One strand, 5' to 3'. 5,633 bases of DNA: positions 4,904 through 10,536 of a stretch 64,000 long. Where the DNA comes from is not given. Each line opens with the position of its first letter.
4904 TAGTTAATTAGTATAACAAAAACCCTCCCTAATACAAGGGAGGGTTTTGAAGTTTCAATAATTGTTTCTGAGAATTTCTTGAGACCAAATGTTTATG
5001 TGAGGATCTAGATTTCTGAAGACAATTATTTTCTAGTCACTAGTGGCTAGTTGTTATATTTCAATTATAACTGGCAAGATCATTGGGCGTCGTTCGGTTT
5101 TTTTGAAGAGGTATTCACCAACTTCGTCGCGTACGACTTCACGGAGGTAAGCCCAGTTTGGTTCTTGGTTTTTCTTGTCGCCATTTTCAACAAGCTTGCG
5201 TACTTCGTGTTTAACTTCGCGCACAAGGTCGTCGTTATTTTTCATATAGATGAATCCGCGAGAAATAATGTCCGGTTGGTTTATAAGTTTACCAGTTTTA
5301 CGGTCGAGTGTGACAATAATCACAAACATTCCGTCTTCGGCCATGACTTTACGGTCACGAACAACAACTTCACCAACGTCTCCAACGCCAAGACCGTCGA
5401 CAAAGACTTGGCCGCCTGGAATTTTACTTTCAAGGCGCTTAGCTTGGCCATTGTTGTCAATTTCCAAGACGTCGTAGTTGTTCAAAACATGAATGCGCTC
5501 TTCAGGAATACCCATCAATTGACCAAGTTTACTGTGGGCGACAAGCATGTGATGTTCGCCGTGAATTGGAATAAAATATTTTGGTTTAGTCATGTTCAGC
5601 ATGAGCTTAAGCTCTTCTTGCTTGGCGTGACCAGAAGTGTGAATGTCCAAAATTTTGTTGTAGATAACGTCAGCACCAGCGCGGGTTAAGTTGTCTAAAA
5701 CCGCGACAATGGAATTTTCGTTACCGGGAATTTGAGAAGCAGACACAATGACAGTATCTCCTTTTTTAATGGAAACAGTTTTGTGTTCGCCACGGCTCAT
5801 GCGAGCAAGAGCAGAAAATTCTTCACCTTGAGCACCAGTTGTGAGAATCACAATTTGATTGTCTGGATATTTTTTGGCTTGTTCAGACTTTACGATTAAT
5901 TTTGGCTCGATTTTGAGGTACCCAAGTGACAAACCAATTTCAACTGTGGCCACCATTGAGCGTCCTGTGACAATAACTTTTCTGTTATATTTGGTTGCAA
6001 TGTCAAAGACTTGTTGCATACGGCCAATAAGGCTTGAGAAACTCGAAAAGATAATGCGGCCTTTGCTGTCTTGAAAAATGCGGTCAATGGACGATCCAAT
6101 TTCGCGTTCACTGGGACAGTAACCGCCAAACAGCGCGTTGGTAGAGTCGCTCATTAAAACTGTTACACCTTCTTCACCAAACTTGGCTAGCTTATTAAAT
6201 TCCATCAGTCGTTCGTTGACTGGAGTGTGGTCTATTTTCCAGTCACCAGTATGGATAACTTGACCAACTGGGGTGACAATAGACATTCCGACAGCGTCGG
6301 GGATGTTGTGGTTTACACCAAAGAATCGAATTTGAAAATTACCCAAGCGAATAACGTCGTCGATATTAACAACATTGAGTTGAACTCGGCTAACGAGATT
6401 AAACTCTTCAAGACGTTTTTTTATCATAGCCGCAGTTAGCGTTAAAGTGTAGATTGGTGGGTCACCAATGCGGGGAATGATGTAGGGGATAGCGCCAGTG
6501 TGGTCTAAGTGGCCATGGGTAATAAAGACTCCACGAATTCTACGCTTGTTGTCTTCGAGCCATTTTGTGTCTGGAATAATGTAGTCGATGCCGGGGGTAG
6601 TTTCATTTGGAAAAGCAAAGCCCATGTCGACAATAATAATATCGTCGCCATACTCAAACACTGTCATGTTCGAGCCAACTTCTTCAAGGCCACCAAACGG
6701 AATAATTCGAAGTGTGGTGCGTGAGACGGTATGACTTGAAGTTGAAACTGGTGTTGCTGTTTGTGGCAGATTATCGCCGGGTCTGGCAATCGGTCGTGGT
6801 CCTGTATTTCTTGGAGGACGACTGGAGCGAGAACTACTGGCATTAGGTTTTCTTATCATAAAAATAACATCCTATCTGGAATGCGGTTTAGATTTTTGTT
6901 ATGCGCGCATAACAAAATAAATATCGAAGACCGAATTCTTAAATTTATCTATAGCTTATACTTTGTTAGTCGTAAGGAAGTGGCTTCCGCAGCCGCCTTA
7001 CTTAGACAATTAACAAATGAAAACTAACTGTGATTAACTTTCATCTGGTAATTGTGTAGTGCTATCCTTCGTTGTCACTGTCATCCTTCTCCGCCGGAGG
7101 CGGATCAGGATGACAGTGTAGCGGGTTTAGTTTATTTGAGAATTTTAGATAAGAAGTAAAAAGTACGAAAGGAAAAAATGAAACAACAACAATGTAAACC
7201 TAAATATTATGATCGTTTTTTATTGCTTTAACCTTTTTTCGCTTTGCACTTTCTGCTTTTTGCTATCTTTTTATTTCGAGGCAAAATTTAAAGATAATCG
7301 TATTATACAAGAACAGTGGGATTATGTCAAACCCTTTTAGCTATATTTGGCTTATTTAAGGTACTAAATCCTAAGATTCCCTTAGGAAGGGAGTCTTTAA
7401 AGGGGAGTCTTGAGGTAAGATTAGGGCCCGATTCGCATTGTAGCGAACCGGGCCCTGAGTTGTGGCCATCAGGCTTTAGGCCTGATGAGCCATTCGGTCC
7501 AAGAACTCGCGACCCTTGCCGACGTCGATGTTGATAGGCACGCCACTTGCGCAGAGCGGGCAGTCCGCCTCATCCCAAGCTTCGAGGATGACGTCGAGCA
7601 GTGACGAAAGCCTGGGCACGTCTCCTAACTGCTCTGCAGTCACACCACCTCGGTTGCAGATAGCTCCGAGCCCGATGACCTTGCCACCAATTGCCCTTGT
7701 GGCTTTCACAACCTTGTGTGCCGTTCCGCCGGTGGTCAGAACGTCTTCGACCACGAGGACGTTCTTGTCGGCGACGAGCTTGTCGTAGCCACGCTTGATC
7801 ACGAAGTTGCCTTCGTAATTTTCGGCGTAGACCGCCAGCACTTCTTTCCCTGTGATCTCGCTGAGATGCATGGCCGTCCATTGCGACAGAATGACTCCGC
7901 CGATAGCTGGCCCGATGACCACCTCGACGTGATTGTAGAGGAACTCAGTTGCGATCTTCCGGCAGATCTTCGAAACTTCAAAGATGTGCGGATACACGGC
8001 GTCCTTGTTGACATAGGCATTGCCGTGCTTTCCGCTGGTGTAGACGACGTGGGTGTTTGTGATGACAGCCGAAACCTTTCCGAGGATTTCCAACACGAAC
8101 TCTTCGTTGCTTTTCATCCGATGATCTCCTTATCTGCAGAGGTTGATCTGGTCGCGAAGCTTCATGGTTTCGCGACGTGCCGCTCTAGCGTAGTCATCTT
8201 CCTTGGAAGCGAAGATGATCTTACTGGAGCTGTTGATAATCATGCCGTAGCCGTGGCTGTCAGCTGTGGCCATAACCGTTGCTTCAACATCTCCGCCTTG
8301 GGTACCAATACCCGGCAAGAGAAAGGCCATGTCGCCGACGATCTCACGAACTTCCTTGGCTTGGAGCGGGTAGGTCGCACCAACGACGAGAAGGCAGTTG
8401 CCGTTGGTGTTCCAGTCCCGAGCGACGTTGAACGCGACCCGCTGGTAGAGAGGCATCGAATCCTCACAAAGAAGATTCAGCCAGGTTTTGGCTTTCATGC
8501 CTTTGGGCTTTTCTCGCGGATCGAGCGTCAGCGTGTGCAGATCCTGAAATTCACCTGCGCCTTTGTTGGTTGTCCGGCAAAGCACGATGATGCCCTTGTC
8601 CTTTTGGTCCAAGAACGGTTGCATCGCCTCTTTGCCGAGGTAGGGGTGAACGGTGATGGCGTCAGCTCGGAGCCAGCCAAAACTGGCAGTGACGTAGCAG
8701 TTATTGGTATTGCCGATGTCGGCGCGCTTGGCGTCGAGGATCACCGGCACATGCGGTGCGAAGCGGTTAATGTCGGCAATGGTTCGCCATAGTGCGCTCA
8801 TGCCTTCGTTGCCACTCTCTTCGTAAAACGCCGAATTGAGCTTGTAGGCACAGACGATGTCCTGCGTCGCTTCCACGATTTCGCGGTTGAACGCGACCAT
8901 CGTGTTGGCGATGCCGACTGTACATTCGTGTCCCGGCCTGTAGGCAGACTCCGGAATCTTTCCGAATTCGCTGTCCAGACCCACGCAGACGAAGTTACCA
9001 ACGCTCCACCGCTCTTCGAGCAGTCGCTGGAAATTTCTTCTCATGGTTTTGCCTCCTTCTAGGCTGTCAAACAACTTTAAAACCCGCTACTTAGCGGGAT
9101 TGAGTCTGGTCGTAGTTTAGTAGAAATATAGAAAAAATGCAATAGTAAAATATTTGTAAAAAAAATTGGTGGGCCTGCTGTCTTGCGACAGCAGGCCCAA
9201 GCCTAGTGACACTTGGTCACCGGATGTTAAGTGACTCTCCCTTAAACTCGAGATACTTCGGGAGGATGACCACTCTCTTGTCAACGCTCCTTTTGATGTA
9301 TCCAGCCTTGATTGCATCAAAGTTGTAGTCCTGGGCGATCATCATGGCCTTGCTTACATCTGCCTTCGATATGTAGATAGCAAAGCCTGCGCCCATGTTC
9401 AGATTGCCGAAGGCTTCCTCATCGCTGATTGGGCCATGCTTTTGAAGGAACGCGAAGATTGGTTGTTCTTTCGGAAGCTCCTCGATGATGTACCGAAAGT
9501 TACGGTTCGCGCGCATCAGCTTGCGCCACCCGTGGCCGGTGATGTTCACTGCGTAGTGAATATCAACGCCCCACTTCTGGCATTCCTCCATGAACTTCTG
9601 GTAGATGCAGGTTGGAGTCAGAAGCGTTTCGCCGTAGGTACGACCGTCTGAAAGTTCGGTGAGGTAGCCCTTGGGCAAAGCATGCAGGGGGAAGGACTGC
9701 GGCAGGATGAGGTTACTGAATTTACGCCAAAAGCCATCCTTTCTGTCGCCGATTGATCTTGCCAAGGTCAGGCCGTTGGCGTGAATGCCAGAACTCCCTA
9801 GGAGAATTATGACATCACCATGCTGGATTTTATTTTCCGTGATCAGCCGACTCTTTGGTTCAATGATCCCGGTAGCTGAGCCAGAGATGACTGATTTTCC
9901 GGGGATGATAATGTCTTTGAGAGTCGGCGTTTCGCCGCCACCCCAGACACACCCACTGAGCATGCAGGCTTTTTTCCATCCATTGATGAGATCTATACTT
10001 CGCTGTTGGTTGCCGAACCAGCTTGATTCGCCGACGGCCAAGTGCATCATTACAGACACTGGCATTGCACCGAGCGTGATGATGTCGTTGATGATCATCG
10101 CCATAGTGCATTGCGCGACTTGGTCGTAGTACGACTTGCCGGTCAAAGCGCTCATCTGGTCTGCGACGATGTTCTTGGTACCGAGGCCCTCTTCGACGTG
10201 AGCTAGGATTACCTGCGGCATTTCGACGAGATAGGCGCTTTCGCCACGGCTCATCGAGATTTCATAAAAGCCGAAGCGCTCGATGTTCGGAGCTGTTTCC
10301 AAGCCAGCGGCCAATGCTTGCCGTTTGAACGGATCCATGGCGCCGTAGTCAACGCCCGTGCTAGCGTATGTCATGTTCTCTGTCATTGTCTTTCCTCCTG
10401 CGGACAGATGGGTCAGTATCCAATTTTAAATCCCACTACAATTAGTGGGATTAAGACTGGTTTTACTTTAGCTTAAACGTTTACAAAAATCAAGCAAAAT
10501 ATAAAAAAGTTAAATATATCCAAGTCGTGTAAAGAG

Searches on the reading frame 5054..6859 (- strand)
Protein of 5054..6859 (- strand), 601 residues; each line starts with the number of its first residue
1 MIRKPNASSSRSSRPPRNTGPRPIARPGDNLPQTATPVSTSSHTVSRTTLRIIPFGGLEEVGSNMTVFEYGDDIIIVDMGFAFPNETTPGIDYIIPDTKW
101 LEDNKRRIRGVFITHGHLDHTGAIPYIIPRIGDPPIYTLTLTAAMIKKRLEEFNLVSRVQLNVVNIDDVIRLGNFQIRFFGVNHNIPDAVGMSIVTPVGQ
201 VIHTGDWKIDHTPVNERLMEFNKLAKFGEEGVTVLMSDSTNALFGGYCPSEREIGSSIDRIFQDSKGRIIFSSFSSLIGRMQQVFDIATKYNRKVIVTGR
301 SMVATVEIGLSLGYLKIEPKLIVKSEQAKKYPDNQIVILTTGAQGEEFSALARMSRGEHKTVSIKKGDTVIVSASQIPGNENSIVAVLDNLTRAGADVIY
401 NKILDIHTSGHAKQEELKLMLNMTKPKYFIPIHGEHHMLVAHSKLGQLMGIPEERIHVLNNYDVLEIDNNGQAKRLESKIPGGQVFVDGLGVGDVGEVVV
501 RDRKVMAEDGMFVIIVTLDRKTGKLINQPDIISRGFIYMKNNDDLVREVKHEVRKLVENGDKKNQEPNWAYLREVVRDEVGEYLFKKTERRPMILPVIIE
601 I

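Call 16: search_protein_families(library=pfam, proteins=[window:5054-6859:-], max_evalue=0.001)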
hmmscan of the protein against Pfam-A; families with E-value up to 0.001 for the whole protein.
window:5054-6859:- (601 aa): 5 families
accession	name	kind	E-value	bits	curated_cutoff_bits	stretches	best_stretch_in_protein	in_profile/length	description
PF22505.1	RNase_J_b_CASP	-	2.9e-46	156.8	27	1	266-391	1-126/126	Ribonuclease J, beta-CASP domain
PF17770.6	RNase_J_C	-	2.2e-32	112.5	23.8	1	499-601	1-102/102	Ribonuclease J C-terminal domain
PF07521.17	RMMBL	-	1.3e-11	44.7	21.6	1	403-450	8-57/63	Zn-dependent metallo-hydrolase RNA specificity domain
PF12706.13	Lactamase_B_2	-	4e-11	43.3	27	1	102-218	25-154/200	Beta-lactamase superfamily domain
PF00753.33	Lactamase_B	-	1.3e-10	42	22.7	1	61-206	4-149/196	Metallo-beta-lactamase superfamily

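Call 107: search_solved_structures(query=window:5054-6859:-, max_evalue=1e-30)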
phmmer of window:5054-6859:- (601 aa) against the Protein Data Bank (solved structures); distinct sequences matched with E-value up to 1e-30: 18.
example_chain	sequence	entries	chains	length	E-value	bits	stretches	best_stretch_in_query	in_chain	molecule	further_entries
6k6s_A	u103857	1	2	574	1.8e-158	531.8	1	51-600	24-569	Ribonuclease J 1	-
3zq4_A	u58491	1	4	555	4.3e-154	517.4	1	51-601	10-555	RIBONUCLEASE J 1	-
6k6w_A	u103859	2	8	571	2.4e-137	462.1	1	48-601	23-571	Ribonuclease J 2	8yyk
8yyj_A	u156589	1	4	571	3.1e-137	461.8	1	48-601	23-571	Ribonuclease J 2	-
8yyi_A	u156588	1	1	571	7.3e-137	460.5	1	48-601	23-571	Ribonuclease J 2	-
8yyg_A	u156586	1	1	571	4.6e-136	457.9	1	48-601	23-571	Ribonuclease J 2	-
8yyf_A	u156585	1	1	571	5.1e-136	457.7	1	48-601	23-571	Ribonuclease J 2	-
8yyh_A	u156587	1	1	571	5.1e-136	457.7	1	48-601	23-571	Ribonuclease J 2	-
5a0t_A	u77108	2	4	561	3.5e-134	451.7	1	47-601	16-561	RIBONUCLEASE J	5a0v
3bk1_A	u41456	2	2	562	3.2e-126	425.4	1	50-600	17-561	Metal dependent hydrolase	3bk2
3t3n_A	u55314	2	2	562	6.5e-125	421.1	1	49-600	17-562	Metal dependent hydrolase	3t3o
4xwt_A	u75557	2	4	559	2.1e-121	409.5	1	45-599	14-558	DR2417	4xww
7pcr_A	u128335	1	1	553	2.1e-119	402.9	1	46-595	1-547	Ribonuclease J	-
8cgl_A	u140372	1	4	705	6.9e-119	401.2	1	46-595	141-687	Ribonuclease J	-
7wnt_A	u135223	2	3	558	6e-116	391.5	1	49-601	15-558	Ribonuclease J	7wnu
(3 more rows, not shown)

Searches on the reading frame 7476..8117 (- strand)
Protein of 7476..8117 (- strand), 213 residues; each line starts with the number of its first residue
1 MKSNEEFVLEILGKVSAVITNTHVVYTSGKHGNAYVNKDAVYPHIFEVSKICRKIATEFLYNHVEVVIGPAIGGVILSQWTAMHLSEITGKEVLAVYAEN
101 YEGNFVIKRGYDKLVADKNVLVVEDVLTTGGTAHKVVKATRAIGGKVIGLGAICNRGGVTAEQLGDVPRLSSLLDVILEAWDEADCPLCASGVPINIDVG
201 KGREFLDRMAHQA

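Call 16: search_protein_families(library=pfam, proteins=[window:7476-8117:-], max_evalue=0.001)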
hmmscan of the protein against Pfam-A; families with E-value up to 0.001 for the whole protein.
window:7476-8117:- (213 aa): 1 family
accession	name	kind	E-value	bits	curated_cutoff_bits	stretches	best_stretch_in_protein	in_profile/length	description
PF00156.33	Pribosyltran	-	2.9e-11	43.4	26.3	1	49-182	16-152/158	Phosphoribosyl transferase domain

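Call 44: search_protein_families(library=ncbifam, proteins=[window:7476-8117:-], max_evalue=0.01)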
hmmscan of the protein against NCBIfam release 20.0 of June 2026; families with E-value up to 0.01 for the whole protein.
window:7476-8117:- (213 aa): 22 families
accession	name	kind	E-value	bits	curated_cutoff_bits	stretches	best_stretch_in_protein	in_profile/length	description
TIGR01367.1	pyrE_Therm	equivalog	4e-32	111.4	150.25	1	10-196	4-182/187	orotate phosphoribosyltransferase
TIGR00336.1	pyrE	equivalog_domain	1.2e-12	47.9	106.8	1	18-163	9-154/173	orotate phosphoribosyltransferase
NF002620.0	PRK02277.1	subfamily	2.5e-08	33.8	115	1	59-176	82-197/201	orotate phosphoribosyltransferase-like protein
NF009211.0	PRK12560.1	equivalog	2.9e-07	30.5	188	1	77-150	79-147/187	adenine phosphoribosyltransferase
NF002632.0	PRK02304.1-1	equivalog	3.3e-06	27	243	1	106-154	108-156/183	adenine phosphoribosyltransferase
NF002633.0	PRK02304.1-2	equivalog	3.8e-06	26.8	224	1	53-153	38-147/172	adenine phosphoribosyltransferase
NF040646.1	HPT_Archaea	equivalog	5.1e-06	26.2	200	1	115-159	112-156/184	hypoxanthine/guanine phosphoribosyltransferase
NF002636.0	PRK02304.1-5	equivalog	5.5e-06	26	125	1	93-155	90-155/176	adenine phosphoribosyltransferase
TIGR01090.1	apt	equivalog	7.2e-06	26.2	185.85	1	92-155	85-147/169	adenine phosphoribosyltransferase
NF005592.0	PRK07322.1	subfamily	1e-05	25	143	1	105-161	108-164/180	adenine phosphoribosyltransferase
NF002095.0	PRK00934.1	equivalog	2.2e-05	23.8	296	1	50-152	141-240/287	ribose-phosphate diphosphokinase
NF002635.0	PRK02304.1-4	subfamily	3.5e-05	23.4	146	1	114-159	112-157/188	adenine phosphoribosyltransferase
TIGR01251.1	ribP_PPkin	subfamily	4.1e-05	22.7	113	1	45-148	143-241/309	ribose-phosphate diphosphokinase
NF045507.1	transregGfcR_Halo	equivalog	6.9e-05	22.4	300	1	114-177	150-210/215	transcriptional regulator GfcR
NF002634.0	PRK02304.1-3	equivalog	0.00019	21.2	170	1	97-155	99-156/182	adenine phosphoribosyltransferase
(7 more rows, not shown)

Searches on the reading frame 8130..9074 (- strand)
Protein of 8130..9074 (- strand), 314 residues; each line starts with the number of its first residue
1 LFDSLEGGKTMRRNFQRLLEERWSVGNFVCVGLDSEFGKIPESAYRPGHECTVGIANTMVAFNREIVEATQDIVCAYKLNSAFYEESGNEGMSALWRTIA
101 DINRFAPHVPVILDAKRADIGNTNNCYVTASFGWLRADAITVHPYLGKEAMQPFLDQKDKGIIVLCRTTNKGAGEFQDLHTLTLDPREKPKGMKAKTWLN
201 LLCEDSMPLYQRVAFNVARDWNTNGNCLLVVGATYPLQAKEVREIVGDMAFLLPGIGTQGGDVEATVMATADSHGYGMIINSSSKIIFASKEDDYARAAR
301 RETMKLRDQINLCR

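Call 16: search_protein_families(library=pfam, proteins=[window:8130-9074:-], max_evalue=0.001)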
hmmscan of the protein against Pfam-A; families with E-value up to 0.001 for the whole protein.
window:8130-9074:- (314 aa): 1 family
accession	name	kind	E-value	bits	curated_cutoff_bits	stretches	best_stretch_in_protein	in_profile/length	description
PF00215.30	OMPdecase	-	2.1e-21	77.3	27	1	65-292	17-214/221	Orotidine 5'-phosphate decarboxylase / HUMPS family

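Call 44: search_protein_families(library=ncbifam, proteins=[window:8130-9074:-], max_evalue=0.01)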
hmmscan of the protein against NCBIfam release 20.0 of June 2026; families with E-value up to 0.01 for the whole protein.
window:8130-9074:- (314 aa): 4 families
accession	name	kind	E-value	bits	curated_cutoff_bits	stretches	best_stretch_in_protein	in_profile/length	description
TIGR02127.1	pyrF_sub2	equivalog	1.6e-62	211.1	110.6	1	16-299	2-260/261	orotidine-5'-phosphate decarboxylase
NF004034.0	PRK05500.1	equivalog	1.2e-34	119.7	656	2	17-179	6-158/478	bifunctional orotidine-5'-phosphate decarboxylase/orotate phosphoribosyltransferase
NF010386.0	PRK13813.1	equivalog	2.4e-13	50.2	208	2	65-181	21-129/216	orotidine 5'-phosphate decarboxylase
TIGR01740.1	pyrF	equivalog_domain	4.5e-09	36.3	92.3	1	66-176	16-120/216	orotidine-5'-phosphate decarboxylase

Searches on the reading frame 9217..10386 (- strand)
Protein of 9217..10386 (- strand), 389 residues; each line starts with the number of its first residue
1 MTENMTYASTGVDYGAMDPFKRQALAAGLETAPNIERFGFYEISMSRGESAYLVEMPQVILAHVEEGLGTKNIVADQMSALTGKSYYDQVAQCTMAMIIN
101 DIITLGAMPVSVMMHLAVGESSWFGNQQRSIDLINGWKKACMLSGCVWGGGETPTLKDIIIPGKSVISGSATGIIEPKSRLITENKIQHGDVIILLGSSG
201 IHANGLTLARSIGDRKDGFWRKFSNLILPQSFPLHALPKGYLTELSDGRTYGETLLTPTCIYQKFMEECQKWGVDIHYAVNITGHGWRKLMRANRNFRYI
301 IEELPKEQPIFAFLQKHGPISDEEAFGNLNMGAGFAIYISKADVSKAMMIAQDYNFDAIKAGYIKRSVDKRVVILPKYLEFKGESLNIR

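Call 16: search_protein_families(library=pfam, proteins=[window:9217-10386:-], max_evalue=0.001)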
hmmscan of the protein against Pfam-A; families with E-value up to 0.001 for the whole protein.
window:9217-10386:- (389 aa): 2 families
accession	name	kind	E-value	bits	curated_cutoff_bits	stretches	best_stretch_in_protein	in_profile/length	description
PF00586.29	AIRS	-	9.2e-09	36.2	24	1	85-175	30-112/112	AIR synthase related protein, N-terminal domain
PF02769.27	AIRS_C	-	4.3e-08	33.9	23.1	1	189-368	2-149/156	AIR synthase related protein, C-terminal domain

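Call 44: search_protein_families(library=ncbifam, proteins=[window:9217-10386:-], max_evalue=0.01)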
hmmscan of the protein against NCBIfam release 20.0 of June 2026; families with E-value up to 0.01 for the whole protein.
window:9217-10386:- (389 aa): 4 families
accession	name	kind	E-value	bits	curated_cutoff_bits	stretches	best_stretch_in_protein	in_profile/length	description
TIGR00878.1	purM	equivalog_domain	1.7e-49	168.8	236.35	2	5-218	1-200/332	phosphoribosylformylglycinamidine cyclo-ligase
NF004351.0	PRK05731.1-4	equivalog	2.7e-05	23.5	324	1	89-218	73-192/321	thiamine-phosphate kinase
TIGR01379.1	thiL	equivalog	6.1e-05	22.2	184.15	1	88-211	58-171/320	thiamine-phosphate kinase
TIGR00476.1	selD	equivalog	0.0014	17.9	125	1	97-196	83-173/311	selenide, water dikinase SelD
